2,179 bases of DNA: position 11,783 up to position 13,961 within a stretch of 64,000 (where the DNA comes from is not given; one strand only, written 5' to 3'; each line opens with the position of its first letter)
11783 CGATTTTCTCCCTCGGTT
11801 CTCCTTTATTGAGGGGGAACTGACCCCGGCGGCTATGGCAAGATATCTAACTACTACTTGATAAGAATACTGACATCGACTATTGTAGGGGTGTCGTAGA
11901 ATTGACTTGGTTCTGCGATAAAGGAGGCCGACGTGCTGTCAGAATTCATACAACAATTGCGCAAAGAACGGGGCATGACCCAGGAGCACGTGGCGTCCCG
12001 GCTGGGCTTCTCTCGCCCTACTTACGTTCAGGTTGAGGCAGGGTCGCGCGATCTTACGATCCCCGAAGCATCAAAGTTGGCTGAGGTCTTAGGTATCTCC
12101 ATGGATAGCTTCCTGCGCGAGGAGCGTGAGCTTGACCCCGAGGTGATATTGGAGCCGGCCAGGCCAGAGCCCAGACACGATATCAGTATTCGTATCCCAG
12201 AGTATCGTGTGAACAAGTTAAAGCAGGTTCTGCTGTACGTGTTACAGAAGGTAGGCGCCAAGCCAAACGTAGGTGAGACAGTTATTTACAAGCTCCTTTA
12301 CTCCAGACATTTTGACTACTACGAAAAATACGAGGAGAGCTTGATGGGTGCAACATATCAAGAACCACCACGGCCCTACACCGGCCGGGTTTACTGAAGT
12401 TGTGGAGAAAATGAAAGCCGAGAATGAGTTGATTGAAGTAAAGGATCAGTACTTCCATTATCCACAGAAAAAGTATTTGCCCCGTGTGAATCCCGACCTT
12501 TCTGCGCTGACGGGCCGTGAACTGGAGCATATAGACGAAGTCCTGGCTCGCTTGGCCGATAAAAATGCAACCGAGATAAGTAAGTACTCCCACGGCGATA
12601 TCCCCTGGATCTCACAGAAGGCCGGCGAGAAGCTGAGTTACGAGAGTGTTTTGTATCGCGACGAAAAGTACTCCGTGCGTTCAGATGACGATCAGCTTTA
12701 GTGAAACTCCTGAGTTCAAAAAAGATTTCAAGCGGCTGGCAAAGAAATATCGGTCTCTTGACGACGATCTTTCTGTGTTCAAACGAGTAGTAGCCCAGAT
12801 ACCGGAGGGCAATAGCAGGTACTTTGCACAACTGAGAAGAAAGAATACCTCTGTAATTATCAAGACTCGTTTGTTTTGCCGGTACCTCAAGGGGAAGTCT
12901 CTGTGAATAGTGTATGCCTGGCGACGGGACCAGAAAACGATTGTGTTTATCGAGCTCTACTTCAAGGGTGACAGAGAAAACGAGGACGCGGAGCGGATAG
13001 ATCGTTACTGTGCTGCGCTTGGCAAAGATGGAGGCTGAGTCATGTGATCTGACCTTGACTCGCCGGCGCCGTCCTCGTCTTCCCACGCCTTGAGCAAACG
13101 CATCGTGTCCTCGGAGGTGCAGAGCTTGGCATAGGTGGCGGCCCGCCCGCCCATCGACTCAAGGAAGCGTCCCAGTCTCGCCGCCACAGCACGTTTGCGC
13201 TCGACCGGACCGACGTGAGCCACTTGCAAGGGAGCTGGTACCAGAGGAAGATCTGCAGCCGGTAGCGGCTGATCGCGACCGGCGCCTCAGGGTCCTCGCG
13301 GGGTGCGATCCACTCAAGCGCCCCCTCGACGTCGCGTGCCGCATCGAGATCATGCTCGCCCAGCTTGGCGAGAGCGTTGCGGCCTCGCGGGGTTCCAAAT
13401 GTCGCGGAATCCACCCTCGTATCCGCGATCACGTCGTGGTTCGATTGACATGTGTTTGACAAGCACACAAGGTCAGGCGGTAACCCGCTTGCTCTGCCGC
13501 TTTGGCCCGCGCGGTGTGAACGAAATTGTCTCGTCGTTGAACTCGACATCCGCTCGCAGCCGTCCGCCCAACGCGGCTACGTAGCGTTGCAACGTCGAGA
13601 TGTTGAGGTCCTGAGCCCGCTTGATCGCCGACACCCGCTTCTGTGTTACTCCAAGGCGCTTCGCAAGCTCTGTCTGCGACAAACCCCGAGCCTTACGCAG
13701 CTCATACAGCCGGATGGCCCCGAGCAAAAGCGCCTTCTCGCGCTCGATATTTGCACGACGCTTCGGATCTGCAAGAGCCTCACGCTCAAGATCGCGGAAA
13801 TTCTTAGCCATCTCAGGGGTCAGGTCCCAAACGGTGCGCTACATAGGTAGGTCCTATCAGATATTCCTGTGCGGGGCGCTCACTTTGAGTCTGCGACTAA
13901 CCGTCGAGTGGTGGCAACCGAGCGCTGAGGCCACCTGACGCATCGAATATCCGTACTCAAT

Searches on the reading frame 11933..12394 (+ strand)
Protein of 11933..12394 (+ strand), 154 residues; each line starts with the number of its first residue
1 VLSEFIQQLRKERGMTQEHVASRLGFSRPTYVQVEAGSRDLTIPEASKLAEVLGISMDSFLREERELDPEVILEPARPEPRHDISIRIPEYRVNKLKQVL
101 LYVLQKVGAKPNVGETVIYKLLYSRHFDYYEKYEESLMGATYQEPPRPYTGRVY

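Call 41: search_protein_families(library=pfam, proteins=[window:11933-12394:+], max_evalue=0.01)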
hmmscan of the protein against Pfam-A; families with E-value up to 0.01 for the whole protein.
window:11933-12394:+ (154 aa): 5 families
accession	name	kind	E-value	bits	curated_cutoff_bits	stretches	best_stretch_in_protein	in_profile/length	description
PF01381.28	HTH_3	-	2.9e-14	53.3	23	1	6-59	1-54/55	Helix-turn-helix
PF13560.12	HTH_31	-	2.6e-10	40.9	27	1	2-56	2-57/64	Helix-turn-helix domain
PF12844.13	HTH_19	-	1.2e-09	38.4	30.2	1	4-62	2-60/64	Helix-turn-helix domain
PF13443.12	HTH_26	-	0.0024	18.5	22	1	6-58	2-55/63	Cro/C1-type HTH DNA-binding domain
PF13384.12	HTH_23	-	0.0072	16.6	24.6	0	8-31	12-34/50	Homeodomain-like domain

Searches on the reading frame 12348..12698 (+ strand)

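Call 41: search_protein_families(library=pfam, proteins=[window:12348-12698:+], max_evalue=0.01)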
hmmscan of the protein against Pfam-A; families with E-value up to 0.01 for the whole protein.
window:12348-12698:+ (117 aa): 1 family
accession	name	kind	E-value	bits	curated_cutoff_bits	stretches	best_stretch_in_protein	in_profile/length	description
PF13274.11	SocA_Panacea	-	9.9e-07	30.1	25.7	1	4-87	26-112/113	Antitoxin SocA-like, Panacea domain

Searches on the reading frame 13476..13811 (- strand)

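Call 41: search_protein_families(library=pfam, proteins=[window:13476-13811:-], max_evalue=0.01)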
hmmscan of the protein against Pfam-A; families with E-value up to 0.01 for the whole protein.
window:13476-13811:- (112 aa): 12 families
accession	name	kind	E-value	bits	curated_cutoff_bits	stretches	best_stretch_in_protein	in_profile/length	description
PF01381.28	HTH_3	-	2.3e-11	44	23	1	35-84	1-51/55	Helix-turn-helix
PF13744.12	HTH_37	-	3.4e-08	33.6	27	1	19-89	9-79/80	Helix-turn-helix domain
PF12844.13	HTH_19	-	1.1e-06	28.9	30.2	1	33-81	2-51/64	Helix-turn-helix domain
PF13560.12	HTH_31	-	3.7e-06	27.6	27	1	33-82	4-55/64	Helix-turn-helix domain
PF04545.22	Sigma70_r4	-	4.2e-05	23.4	24.1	1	37-65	14-42/50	Sigma-70, region 4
PF13443.12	HTH_26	-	6.2e-05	23.6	22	1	34-82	1-51/63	Cro/C1-type HTH DNA-binding domain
PF13412.12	HTH_24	-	0.00023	21.1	21.9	1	35-62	9-36/48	Winged helix-turn-helix DNA-binding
PF13384.12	HTH_23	-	0.004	17.4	24.6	1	32-66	10-40/50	Homeodomain-like domain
PF12802.13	MarR_2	-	0.0043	17.6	27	1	35-62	11-39/61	MarR family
PF08279.18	HTH_11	-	0.0067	16.7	25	0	35-57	6-29/55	HTH domain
PF15943.11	YdaS_toxin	-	0.0078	16.5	30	0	45-65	10-30/65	Bacterial toxin YdaS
PF13413.12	HTH_25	-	0.0086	16.3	24.6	0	35-63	2-30/62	Helix-turn-helix domain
